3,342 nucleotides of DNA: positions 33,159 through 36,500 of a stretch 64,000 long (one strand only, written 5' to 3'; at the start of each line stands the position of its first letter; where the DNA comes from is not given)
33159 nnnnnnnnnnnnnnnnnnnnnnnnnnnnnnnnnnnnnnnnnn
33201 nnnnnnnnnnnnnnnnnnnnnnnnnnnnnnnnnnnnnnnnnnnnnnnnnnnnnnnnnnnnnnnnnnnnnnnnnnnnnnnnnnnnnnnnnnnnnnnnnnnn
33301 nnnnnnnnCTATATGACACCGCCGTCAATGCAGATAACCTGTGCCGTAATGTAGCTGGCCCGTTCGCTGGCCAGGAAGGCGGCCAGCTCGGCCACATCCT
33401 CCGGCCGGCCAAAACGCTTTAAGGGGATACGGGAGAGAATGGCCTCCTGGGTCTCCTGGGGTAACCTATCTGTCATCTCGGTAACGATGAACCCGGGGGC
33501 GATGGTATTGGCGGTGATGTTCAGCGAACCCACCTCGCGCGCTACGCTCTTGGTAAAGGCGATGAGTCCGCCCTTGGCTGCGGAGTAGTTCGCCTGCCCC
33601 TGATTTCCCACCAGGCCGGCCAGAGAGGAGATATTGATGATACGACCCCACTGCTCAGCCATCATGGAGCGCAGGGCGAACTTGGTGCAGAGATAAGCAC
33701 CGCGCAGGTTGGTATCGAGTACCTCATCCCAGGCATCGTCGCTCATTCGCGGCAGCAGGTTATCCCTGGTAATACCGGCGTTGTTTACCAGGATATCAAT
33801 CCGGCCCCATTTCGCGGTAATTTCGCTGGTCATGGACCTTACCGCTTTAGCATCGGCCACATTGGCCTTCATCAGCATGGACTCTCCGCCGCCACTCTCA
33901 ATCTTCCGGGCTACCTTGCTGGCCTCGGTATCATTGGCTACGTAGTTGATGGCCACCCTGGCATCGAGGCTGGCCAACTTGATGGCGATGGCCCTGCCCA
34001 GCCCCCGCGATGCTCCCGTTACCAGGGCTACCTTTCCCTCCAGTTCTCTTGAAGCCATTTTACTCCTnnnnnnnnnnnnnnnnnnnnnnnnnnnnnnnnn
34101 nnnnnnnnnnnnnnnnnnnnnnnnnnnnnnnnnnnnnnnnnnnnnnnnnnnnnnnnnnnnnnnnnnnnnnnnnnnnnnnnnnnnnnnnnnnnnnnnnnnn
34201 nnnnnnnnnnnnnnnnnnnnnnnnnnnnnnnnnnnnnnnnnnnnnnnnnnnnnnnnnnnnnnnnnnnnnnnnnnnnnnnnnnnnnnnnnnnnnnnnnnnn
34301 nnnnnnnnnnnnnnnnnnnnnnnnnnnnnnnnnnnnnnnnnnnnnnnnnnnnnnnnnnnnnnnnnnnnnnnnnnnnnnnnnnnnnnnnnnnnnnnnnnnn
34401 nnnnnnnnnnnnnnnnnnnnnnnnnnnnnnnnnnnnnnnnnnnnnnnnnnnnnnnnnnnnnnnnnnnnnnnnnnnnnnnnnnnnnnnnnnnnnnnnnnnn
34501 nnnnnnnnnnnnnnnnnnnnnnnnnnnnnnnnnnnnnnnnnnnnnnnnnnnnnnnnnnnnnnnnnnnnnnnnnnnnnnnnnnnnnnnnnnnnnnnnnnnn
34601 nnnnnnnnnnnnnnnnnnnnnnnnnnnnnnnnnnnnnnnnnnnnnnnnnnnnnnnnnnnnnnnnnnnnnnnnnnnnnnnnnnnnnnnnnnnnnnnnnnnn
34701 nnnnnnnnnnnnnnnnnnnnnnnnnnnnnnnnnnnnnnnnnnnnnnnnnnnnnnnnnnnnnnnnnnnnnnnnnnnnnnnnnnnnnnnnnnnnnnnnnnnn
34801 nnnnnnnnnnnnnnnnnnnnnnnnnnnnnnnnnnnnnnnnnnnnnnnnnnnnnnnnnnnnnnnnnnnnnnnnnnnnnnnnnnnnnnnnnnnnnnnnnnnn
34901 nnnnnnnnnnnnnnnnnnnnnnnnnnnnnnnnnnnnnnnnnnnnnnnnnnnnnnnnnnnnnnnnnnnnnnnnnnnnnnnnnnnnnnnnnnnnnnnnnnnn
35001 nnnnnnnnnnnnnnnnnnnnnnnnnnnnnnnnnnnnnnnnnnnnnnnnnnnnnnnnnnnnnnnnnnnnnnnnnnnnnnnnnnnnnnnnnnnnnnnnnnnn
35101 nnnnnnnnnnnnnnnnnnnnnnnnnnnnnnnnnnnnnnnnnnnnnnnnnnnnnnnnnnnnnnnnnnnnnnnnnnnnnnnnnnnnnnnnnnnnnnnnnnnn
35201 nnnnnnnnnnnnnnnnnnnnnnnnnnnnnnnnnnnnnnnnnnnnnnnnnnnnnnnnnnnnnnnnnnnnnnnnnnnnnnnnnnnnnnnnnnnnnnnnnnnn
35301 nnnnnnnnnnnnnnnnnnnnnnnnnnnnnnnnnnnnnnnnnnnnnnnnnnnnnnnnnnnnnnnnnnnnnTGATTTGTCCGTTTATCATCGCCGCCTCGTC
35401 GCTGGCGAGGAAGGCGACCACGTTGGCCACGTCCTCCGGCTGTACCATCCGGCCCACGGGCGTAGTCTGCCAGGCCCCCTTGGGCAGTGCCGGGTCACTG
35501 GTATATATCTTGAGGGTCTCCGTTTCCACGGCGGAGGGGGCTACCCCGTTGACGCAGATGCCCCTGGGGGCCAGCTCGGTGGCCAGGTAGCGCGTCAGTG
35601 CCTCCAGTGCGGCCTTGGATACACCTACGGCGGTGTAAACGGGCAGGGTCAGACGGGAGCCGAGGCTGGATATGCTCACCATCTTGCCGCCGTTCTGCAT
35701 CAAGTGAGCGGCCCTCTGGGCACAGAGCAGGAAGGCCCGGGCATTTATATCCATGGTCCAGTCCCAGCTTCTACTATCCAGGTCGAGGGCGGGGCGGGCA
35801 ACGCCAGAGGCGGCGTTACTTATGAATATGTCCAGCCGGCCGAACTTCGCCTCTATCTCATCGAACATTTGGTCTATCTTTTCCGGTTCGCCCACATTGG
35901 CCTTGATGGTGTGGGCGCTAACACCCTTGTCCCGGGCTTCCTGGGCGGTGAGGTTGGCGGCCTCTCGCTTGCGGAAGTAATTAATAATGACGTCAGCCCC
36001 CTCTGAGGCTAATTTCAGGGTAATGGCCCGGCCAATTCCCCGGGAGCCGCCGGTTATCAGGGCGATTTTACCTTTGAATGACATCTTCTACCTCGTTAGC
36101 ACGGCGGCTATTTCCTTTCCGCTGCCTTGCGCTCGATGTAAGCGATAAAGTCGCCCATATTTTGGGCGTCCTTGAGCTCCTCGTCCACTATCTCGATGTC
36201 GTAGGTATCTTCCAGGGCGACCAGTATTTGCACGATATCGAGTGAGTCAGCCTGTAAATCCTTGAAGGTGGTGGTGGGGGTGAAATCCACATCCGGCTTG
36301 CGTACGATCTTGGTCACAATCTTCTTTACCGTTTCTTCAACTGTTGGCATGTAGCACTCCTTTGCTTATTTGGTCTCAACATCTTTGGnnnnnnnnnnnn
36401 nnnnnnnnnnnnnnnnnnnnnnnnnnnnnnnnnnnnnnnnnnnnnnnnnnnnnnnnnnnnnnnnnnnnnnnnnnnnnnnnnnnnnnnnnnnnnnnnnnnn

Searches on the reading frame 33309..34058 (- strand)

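Call 44: search_protein_families(library=pfam, proteins=[window:33309-34058:-])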
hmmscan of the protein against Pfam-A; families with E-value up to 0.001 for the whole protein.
window:33309-34058:- (249 aa): 3 families
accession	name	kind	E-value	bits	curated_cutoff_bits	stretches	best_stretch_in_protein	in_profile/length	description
PF13561.12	adh_short_C2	-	5.1e-67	226.3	27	1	15-248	1-235/236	Enoyl-(Acyl carrier protein) reductase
PF00106.31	adh_short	-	5.3e-58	196.2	26.6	1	9-201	1-192/195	short chain dehydrogenase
PF08659.16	KR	-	2.9e-20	73.4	22.6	1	11-173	3-164/180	KR domain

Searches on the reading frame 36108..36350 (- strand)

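Call 44: search_protein_families(library=pfam, proteins=[window:36108-36350:-])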
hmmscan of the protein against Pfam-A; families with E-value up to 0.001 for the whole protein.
window:36108-36350:- (80 aa): 1 family
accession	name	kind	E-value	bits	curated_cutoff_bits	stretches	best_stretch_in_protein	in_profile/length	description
PF00550.31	PP-binding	-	3e-11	43.8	20.8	1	7-72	2-67/67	Phosphopantetheine attachment site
